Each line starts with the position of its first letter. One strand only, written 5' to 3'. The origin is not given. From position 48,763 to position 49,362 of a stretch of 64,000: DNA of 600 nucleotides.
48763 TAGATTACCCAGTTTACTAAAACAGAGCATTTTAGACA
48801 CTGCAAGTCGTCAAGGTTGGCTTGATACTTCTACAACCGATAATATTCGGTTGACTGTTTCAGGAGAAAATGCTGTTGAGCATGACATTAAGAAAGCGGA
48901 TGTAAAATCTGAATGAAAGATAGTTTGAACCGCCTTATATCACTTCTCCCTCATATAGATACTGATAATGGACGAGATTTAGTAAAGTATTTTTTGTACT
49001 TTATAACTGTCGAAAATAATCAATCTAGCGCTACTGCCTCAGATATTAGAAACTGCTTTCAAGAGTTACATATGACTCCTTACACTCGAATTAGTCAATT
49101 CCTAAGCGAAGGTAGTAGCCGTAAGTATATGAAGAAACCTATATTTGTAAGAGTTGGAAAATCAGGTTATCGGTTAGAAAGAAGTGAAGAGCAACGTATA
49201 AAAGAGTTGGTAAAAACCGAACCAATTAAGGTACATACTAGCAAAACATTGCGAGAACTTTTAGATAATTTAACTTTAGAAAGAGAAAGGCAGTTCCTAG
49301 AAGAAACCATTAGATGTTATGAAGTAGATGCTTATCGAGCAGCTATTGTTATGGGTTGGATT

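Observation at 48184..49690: Strongly AT-rich two-gene cassette with a shared wHTH-like domain and a C-terminal HEPN Rx4H motif, directly downstream of vapBC and hicB: candidate undescribed toxin/defence module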

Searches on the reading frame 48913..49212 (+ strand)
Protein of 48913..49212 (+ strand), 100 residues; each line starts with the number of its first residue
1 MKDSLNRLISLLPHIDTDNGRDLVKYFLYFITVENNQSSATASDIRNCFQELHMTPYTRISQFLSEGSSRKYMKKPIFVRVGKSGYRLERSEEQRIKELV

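Call 80: search_protein_representatives(alignment_id=A5)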
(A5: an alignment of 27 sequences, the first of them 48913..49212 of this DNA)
Query: 27 sequences, 99 profile positions. Proteins with E-value up to 0.001 (for the whole library): 426; up to 1e-10: 171; up to 1e-30: 0. The best 150 are listed.
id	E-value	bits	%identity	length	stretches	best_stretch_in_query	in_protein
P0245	5.0e-30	119.9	-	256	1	1-99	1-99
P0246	7.9e-30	119.3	-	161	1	1-99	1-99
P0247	3.5e-29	117.2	-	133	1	2-99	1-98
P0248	3.3e-28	114.1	-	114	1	1-99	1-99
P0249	1.7e-26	108.6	-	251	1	2-99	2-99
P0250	4.1e-25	104.2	-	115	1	2-98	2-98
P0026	8.5e-25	103.2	-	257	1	2-97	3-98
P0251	1.2e-24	102.7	-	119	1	3-95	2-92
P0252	4.4e-24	100.9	-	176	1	3-98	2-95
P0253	1.3e-23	99.4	-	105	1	2-98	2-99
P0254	5.6e-23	97.3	-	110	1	1-99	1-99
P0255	8.3e-23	96.8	-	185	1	4-99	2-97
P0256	8.6e-23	96.7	-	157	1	2-97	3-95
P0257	2.7e-22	95.1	-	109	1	4-97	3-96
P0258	2.9e-22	95.0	-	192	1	1-99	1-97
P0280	5.1e-19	84.6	-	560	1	2-98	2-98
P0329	1.2e-15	73.8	-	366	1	4-99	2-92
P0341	4.2e-15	72.1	-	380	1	4-99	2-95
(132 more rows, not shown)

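Call 82: search_protein_families(library=pfam, proteins=[P0280, P0329, P0341], max_evalue=0.01)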
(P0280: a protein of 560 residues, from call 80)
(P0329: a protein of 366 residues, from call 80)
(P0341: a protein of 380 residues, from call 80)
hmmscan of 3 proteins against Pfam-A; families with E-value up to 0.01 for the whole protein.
P0280 (560 aa): 0 families

P0329 (366 aa): 1 family
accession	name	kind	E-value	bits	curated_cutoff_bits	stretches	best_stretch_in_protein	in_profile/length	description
PF10137.14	CAP12-PCTIR_TIR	-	1e-38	132.4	24.7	1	223-340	1-118/119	CAP12/Pycsar effector protein, TIR domain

P0341 (380 aa): 1 family
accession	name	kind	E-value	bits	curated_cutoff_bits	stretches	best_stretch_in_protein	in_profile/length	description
PF09509.15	Hypoth_Ymh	-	1.9e-10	41.1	25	1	286-367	26-115/119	Protein of unknown function (Hypoth_ymh)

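Call 83: search_protein_families(library=padloc, proteins=[P0280, P0329, P0341], max_evalue=0.01)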
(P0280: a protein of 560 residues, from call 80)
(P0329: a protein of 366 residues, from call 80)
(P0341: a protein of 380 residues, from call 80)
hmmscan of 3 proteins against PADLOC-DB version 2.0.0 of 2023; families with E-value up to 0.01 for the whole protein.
P0280 (560 aa): 1 family
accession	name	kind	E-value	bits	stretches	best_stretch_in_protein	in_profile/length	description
PDLC03651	REase_III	-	2e-35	120.1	1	131-559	441-860/873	Type III restriction enzyme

P0329 (366 aa): 9 families
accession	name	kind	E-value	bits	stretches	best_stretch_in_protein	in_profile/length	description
PDLC05007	PDC-S35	-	5.6e-83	276.8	1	89-365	33-277/278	-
PDLC05005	PDC-S35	-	3.5e-77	257.7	1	111-365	10-262/264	-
PDLC05004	PDC-S35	-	2.4e-75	251.5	1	139-365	64-264/265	-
PDLC05006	PDC-S35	-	1.5e-47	160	1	212-364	73-230/231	-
PDLC05003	PDC-S35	-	2e-40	136.9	1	204-363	78-238/245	-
PDLC00731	Effector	-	8.6e-10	36.1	1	221-341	154-277/306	TIR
PDLC00729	Effector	-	1.6e-09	35.6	1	223-342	5-125/310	TIR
PDLC02371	PycTIR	-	9.8e-07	26.4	1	219-342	149-262/288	-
PDLC00732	Effector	-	1.7e-06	25.2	1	257-339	188-271/301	TIR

P0341 (380 aa): 1 family
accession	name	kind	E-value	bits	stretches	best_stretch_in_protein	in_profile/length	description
PDLC02412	Aga_HEPN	-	0.0071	13.4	0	283-353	274-353/382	Class II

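Call 84: find_encoding_contigs(protein=P0329, flank=4000, max_places=4)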
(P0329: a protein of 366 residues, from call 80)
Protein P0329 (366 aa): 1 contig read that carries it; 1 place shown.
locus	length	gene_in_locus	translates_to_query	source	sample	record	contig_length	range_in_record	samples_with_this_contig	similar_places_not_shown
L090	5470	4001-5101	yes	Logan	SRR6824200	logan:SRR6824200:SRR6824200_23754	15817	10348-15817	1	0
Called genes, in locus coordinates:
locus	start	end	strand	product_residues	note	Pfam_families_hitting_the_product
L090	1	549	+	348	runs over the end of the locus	-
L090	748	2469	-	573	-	PF02776:TPP_enzyme_N, PF00205:TPP_enzyme_M, PF02775:TPP_enzyme_C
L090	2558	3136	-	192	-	PF00440:TetR_N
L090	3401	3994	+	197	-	-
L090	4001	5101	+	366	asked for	PF10137:CAP12-PCTIR_TIR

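Call 85: find_encoding_contigs(protein=P0341, flank=4000, max_places=4)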
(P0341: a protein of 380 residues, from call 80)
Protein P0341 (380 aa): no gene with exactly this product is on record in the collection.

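Call 86: find_encoding_contigs(protein=P0280, flank=4000, max_places=4)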
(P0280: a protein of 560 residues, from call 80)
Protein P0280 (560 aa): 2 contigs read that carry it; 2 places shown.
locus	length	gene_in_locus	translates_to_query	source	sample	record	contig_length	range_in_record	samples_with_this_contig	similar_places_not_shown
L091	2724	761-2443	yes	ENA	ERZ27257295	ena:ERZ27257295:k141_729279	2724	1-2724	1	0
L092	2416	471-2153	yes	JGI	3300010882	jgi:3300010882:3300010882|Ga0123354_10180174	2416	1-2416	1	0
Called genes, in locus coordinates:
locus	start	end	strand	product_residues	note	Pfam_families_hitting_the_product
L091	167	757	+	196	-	-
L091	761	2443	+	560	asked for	PF27159:HI_1054_N, PF27365:HI_1054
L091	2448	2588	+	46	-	-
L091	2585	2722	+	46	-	?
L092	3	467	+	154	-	?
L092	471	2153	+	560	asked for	PF27159:HI_1054_N, PF27365:HI_1054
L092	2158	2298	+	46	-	-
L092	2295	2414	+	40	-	?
